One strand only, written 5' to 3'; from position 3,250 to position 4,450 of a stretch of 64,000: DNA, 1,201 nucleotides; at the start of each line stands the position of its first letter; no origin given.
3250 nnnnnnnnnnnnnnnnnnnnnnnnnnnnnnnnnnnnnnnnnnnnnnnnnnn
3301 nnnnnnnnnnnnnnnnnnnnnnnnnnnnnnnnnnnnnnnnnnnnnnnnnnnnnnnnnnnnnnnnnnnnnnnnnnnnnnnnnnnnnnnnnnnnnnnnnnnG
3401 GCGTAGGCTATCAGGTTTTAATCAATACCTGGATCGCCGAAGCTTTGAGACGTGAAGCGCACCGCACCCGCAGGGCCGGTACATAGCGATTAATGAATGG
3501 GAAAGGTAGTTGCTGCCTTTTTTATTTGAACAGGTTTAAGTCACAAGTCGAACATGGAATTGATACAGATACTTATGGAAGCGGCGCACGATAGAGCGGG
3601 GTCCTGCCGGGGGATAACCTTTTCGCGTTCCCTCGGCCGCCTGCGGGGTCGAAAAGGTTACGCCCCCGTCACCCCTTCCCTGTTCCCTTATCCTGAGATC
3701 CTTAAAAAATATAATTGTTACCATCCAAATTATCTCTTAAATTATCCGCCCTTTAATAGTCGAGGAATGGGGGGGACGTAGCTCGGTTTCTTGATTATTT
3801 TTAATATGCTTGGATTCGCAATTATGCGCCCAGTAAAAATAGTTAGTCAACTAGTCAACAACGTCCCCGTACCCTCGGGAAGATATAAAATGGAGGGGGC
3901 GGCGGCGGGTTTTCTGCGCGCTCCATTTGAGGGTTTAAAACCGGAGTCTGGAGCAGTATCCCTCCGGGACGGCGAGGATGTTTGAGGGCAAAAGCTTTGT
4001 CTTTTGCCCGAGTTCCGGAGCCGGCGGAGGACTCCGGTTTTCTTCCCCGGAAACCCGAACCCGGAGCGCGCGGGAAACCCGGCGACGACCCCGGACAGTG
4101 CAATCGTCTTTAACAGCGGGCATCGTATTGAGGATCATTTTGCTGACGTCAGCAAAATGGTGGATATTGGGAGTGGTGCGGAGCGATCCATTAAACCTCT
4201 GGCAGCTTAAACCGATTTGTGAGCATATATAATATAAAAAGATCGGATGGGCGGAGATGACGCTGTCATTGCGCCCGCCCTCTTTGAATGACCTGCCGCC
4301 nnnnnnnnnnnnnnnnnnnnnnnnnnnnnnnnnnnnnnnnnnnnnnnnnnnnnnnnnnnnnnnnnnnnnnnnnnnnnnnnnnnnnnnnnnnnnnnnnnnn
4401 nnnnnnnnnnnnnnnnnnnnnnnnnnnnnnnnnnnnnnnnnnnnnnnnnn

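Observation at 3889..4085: Two paralogous copies of a ~180-195 nt rod-like structured RNA with compensatory base changes (unassigned, possibly 6S-like)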

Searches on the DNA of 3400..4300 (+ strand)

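Call 10: search_rna_families(source=window, start=3400, end=4300, threshold=evalue, max_evalue=10, show_alignments=3)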
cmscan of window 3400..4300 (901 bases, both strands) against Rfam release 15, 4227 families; matches with E-value up to 10: 3.
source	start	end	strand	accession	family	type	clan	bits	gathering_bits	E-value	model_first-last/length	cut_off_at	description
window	3614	3661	-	RF02266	XIST_intron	Gene; lncRNA;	-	18.3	70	2.5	1-68/68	no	XIST 3' intron conserved motif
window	3937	4059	-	RF02354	BjrC80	Gene; sRNA;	-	13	80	7.7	1-162/162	no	Bradyrhizobiaceae sRNA BjrC80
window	3981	4046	-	RF02248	Six3os1_3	Gene; lncRNA;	-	11.8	40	2.8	1-75/75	no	Six3os1 conserved region 3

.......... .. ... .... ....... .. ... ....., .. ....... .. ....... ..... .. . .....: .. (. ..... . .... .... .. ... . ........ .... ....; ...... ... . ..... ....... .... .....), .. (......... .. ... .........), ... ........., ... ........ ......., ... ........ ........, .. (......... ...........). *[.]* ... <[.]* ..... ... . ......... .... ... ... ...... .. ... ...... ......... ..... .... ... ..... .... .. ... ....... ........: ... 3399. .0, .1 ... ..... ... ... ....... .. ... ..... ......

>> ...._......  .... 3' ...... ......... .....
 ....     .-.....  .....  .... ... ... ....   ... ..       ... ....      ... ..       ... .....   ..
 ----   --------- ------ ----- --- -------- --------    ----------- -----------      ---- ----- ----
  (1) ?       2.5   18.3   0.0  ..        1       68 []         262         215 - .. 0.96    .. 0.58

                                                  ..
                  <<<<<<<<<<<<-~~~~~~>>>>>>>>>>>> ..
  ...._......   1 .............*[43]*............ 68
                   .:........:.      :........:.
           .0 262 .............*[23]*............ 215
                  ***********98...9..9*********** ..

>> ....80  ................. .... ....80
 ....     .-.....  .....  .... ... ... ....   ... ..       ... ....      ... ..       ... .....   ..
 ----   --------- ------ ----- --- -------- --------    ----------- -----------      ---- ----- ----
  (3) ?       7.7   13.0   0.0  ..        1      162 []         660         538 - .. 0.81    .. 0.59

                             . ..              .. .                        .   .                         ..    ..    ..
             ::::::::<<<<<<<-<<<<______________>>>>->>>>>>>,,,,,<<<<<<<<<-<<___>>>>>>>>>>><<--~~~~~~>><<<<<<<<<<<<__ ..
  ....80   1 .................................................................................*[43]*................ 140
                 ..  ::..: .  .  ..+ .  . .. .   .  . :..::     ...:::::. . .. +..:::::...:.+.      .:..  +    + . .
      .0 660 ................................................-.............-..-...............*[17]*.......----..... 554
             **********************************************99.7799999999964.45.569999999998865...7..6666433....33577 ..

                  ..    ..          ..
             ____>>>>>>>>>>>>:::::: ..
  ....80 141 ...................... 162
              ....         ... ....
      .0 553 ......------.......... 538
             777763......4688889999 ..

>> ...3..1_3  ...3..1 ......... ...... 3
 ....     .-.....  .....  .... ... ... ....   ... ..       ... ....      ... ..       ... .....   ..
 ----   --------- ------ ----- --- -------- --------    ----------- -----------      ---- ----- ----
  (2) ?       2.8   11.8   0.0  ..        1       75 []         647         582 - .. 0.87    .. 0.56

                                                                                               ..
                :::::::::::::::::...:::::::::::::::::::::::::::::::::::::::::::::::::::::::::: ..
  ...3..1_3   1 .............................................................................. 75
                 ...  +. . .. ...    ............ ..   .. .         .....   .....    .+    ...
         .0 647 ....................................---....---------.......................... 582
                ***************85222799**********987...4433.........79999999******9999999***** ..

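Call 21: build_rna_model(alignment_id=A2)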
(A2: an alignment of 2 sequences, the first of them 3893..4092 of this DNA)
Model R1 built from alignment A2 (2 sequences, 204 columns); structure: RNAalifold consensus.
model positions 204; base pairs 72; branch points 1; effective number of sequences 0.62; information 0.589 bits per position. Calibrated on 0.2 Mb of random sequence (short: E-values are rough).
structure used (alignment columns):
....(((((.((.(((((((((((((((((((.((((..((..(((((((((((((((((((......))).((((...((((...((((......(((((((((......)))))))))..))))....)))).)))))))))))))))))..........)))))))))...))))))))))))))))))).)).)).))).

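Call 22: search_with_rna_model(model_id=R1, sources=[window, L001, L002], max_evalue=1, show_alignments=4)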
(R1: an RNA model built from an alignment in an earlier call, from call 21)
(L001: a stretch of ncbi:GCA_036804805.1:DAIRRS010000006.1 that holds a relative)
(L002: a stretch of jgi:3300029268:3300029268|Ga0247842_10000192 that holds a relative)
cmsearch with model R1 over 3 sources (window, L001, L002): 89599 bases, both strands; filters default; matches with E-value up to 1: 8.
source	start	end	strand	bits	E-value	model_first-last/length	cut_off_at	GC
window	54809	55011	+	237.1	5.3e-45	1-204/204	no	0.63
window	3893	4092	+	227.5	4.1e-43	1-204/204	no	0.64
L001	5743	5942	+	155.4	6.1e-29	1-204/204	no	0.61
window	54811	55013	-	58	8.2e-10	1-204/204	no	0.62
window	3895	4094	-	48.6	5.8e-08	1-204/204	no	0.64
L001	5746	5945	-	34.8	3e-05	1-204/204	no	0.61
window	5192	5269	+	26.8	0.0011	1-204/204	no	0.68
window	62191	62327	-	17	0.096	1-204/204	no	0.6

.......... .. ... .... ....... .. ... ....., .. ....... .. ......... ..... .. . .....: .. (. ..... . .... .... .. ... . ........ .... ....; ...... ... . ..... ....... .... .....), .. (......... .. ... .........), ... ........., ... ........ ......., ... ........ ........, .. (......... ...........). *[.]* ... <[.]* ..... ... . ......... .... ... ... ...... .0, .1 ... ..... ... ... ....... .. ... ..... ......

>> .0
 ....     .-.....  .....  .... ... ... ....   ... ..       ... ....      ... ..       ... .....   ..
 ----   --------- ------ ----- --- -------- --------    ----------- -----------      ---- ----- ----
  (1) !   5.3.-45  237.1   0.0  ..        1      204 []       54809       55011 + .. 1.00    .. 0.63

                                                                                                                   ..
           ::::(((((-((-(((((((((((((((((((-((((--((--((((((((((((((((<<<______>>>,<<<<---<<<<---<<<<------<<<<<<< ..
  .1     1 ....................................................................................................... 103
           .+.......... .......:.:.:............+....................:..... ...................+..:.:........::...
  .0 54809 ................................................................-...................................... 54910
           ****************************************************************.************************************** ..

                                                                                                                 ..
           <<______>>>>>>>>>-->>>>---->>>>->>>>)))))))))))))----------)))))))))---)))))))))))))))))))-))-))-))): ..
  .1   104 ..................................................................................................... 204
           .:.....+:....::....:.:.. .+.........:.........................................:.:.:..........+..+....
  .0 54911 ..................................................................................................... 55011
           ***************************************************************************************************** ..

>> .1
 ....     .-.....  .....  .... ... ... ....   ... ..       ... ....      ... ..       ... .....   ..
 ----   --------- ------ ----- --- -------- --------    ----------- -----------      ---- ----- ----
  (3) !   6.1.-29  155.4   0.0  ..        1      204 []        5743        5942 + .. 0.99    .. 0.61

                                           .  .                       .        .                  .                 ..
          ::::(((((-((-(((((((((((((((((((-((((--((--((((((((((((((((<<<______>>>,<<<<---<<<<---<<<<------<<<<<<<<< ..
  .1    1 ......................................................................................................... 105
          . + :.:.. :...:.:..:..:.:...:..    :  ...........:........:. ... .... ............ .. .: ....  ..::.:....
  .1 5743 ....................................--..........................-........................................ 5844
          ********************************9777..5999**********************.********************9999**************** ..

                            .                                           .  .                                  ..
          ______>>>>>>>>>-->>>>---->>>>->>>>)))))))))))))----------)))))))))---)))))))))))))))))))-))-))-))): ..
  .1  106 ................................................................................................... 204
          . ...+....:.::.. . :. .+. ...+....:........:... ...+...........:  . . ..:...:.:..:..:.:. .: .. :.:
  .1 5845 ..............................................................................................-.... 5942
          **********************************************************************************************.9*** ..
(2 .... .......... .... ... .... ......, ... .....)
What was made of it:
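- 3893..4092 (+): B-type RNA, copy 1 (B1). It is a ~200-nt rod: a 26-bp closing helix, an invariant central region, helix P2, a three-way junction and an apical arm. It has no canonical leader or trailer. R1 model hit, 227.5 bits (call 22).
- Checked: The covariance-model limits are 3893-4092 and 54809-55011, both + strand (call 22).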

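Call 24: search_with_rna_model(model_id=R1, sources=[L003, L004, L005, L006, L007, L008, L009, L010, L011, L012, L013, L014, L015, L016, L017, L018, L019, L020, L021, L022, L023, L024, L025, L026, L027, L028, L029, L030, L031, L032, L033, L034, L035, L036, L037, L038, L039, L040, L041, L042, L043, L044, L045, L046, L047, L048, L049, L050, L051, L052, L053, L054, L055, L056, L057, L058, L059, L060, L061, L062, L063, L064, L065, L066, L067, L068, L069, L070, L071, L072, L073, L074, L075, L076, L077, L078, L079, L080, L081, L082], max_evalue=0.01)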
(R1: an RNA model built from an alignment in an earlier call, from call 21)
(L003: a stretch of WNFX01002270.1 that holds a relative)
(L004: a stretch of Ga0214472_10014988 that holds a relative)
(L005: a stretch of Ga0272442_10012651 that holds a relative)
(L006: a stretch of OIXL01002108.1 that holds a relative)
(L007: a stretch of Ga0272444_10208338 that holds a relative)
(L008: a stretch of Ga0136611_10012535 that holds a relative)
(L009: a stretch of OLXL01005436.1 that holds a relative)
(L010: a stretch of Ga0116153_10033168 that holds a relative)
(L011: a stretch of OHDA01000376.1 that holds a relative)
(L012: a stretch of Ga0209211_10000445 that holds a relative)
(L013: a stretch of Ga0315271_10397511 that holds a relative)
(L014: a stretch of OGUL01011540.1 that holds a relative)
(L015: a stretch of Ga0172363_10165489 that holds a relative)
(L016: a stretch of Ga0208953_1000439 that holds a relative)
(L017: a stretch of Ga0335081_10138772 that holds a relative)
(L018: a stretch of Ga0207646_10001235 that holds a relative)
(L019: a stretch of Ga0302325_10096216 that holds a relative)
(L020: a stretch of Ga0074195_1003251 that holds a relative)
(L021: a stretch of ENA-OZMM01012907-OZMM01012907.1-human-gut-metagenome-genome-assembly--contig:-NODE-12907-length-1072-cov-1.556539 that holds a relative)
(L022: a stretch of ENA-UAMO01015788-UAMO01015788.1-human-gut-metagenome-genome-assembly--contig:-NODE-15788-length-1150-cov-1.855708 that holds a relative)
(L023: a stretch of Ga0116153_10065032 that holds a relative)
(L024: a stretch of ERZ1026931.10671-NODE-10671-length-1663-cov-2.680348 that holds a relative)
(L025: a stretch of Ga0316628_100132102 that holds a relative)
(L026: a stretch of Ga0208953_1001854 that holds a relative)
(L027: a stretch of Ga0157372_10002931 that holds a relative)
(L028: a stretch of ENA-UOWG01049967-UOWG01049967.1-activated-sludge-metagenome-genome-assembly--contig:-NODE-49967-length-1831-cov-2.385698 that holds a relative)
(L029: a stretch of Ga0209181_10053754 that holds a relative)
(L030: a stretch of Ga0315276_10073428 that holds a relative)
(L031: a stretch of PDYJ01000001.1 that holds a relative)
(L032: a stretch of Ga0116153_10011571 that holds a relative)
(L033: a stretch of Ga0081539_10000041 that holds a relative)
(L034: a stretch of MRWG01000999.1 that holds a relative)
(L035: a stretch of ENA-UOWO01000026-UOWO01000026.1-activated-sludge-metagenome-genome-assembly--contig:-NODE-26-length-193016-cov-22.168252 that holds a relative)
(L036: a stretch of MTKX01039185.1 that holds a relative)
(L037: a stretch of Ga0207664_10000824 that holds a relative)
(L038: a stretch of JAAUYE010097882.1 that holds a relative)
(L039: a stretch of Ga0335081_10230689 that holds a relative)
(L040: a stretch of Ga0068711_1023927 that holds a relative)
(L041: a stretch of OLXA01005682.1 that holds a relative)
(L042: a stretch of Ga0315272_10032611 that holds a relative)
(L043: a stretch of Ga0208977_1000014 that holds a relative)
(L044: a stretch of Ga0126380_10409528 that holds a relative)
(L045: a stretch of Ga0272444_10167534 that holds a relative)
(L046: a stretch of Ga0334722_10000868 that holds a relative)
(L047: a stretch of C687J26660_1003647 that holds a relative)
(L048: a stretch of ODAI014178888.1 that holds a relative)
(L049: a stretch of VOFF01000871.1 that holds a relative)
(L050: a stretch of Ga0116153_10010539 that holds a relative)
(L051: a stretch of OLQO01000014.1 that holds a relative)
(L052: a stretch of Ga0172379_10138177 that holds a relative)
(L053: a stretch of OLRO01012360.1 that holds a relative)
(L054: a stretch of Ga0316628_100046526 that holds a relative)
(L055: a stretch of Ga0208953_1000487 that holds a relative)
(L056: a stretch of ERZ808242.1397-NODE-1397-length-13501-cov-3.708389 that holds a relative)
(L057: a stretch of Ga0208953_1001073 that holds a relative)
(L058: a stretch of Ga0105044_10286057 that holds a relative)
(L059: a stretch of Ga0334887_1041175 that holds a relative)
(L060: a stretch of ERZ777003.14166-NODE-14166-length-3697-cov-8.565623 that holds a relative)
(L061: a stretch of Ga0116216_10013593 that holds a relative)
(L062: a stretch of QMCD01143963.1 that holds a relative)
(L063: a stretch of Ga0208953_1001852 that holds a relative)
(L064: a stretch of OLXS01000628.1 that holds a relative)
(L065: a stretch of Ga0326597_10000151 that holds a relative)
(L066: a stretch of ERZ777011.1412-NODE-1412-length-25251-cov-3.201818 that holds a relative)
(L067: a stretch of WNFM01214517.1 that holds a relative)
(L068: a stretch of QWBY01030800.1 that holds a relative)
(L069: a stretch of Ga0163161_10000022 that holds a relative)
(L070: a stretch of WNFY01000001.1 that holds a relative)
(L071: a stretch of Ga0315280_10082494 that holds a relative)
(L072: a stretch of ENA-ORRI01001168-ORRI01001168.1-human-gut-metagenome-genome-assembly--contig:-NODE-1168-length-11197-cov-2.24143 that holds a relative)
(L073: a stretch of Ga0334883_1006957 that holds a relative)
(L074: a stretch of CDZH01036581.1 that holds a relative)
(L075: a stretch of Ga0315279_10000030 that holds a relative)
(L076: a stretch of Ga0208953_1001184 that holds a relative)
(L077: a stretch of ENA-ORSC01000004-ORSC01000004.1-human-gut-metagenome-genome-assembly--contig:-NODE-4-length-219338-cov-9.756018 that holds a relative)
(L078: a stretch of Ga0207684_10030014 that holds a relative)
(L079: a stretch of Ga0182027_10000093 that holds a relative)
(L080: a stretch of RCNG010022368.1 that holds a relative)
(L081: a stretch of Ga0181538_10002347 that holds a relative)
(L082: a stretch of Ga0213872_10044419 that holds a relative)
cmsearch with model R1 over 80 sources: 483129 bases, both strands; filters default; matches with E-value up to 0.01: 37.
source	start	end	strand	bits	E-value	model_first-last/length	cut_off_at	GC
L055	1901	2104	+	226.9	2.8e-42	1-204/204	no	0.63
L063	217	418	+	221.5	3.3e-41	1-204/204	no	0.65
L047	1582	1782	-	202.8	1.6e-37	1-204/204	no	0.61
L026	5945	6146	-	201.4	3e-37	1-204/204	no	0.62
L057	9533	9735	+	200.8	4e-37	1-204/204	no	0.6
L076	6716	6915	-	196.8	2.4e-36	1-204/204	no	0.62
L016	3518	3717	+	192.3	1.8e-35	1-204/204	no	0.62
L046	9293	9493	+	184.7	5.7e-34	1-204/204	no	0.61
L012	739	966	+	179.5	6.1e-33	1-204/204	no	0.64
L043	1816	2015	+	155.4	3.3e-28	1-204/204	no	0.61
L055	1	177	-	151.5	1.9e-27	1-180/204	3'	0.62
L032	524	726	-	148.8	6.4e-27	1-204/204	no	0.66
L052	281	520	-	102.4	8.6e-18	1-204/204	no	0.65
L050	3239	3435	-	101.2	1.4e-17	1-204/204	no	0.63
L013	167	371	-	74.1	3e-12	1-204/204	no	0.67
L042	1817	2041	-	71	1.2e-11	1-204/204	no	0.58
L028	1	147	+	68.8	3.4e-11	63-204/204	5'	0.63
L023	1443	1562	+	65.4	1.6e-10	1-122/204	3'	0.58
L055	1903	2106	-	64.4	2.5e-10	1-204/204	no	0.63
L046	4034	4277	-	62.9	5e-10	1-204/204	no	0.64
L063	219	420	-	62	7.3e-10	1-204/204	no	0.65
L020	13359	13564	-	59.2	2.6e-09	1-204/204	no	0.66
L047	1580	1780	+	59.1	2.7e-09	1-204/204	no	0.6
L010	1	114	-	53.1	4.1e-08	1-116/204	3'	0.59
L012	741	968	-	51.2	9.7e-08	1-204/204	no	0.63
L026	5943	6144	+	51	1.1e-07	1-204/204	no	0.62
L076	6714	6913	+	50.7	1.2e-07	1-204/204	no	0.62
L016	3520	3719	-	46.1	9.9e-07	1-204/204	no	0.62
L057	9535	9738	-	42.7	4.6e-06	1-204/204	no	0.6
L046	9295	9496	-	41.7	7.2e-06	1-204/204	no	0.61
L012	458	602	-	35.9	9.8e-05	1-204/204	no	0.66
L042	2272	2353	+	35.6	0.00011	1-86/204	3'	0.7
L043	1819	2018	-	34.8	0.00016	1-204/204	no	0.61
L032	521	723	+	34.3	0.0002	1-204/204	no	0.65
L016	2187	2301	-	30.9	0.00097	1-204/204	no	0.7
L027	7749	7873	+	28.8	0.0024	1-204/204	no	0.68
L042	1816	2080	+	26.6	0.0066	1-204/204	no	0.59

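Call 26: search_with_rna_model(model_id=R1, sources=[L083, L084, L085, L086, L087, L088, L089, L090, L091, L092, L093, L094, L095, L096, L097, L098, L099, L100, L101, L102, L103, L104, L105, L106, L107, L108, L109, L110, L111, L112, L113, L114, L115, L116, L117, L118, L119, L120, L121], max_evalue=0.01)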
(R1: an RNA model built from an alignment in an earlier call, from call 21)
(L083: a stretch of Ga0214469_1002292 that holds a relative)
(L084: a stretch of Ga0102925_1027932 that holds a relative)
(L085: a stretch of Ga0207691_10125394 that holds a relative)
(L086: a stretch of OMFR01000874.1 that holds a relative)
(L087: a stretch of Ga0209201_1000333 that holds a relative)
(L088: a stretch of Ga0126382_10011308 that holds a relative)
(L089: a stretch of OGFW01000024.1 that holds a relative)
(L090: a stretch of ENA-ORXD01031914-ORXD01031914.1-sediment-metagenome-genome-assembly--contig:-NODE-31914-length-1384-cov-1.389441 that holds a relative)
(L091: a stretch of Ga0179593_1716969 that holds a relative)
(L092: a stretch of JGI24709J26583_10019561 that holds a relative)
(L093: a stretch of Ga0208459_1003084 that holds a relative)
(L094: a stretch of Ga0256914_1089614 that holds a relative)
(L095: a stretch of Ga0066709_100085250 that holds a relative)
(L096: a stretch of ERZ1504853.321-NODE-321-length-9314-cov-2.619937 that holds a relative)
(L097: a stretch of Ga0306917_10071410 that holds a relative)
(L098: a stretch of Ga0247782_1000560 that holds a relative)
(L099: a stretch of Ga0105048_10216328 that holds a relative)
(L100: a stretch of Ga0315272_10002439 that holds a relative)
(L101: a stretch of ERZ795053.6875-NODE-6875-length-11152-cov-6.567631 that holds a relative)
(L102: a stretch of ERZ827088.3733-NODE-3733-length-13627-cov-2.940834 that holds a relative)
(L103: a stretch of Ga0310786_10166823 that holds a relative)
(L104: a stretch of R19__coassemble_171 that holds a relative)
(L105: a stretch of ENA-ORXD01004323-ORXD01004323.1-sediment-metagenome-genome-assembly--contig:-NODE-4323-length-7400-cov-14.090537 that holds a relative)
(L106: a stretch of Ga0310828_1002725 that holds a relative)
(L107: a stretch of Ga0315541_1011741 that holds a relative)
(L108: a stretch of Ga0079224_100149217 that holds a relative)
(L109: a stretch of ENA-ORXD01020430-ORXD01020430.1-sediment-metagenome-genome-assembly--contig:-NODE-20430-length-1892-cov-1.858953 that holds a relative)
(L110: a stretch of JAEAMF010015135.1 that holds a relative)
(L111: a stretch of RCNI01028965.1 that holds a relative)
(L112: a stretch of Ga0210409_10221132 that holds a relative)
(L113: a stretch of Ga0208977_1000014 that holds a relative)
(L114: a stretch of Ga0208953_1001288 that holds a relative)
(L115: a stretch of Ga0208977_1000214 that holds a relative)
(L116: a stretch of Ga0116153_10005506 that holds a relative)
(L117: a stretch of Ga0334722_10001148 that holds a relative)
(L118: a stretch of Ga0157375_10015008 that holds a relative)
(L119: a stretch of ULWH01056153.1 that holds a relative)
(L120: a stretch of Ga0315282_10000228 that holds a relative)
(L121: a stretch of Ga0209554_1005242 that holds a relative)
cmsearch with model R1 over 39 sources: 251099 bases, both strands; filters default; matches with E-value up to 0.01: 13.
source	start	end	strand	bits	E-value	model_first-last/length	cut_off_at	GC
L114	5096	5298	+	211.2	1.8e-39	1-204/204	no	0.64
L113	8403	8606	-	205.1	2.9e-38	1-204/204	no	0.68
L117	598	797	-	192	1.1e-35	1-204/204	no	0.64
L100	8615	8814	-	191.3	1.5e-35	1-204/204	no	0.61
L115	930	1132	+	147.9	5.1e-27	1-204/204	no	0.61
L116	7111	7313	-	140.5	1.5e-25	1-204/204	no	0.64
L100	9003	9111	+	54.2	1.3e-08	1-114/204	3'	0.64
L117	596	795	+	52.9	2.4e-08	1-204/204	no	0.63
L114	5098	5300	-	50.4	7.3e-08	1-204/204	no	0.64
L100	8612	8811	+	50.1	8.3e-08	1-204/204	no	0.62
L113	8401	8604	+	47.5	2.7e-07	1-204/204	no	0.67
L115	933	1135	-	34.9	8.2e-05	1-204/204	no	0.61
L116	7105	7311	+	28.4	0.0015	1-204/204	no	0.64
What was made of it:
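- Contigs often break inside the element (calls 24, 26). Contigs break inside copies (calls 24, 26).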
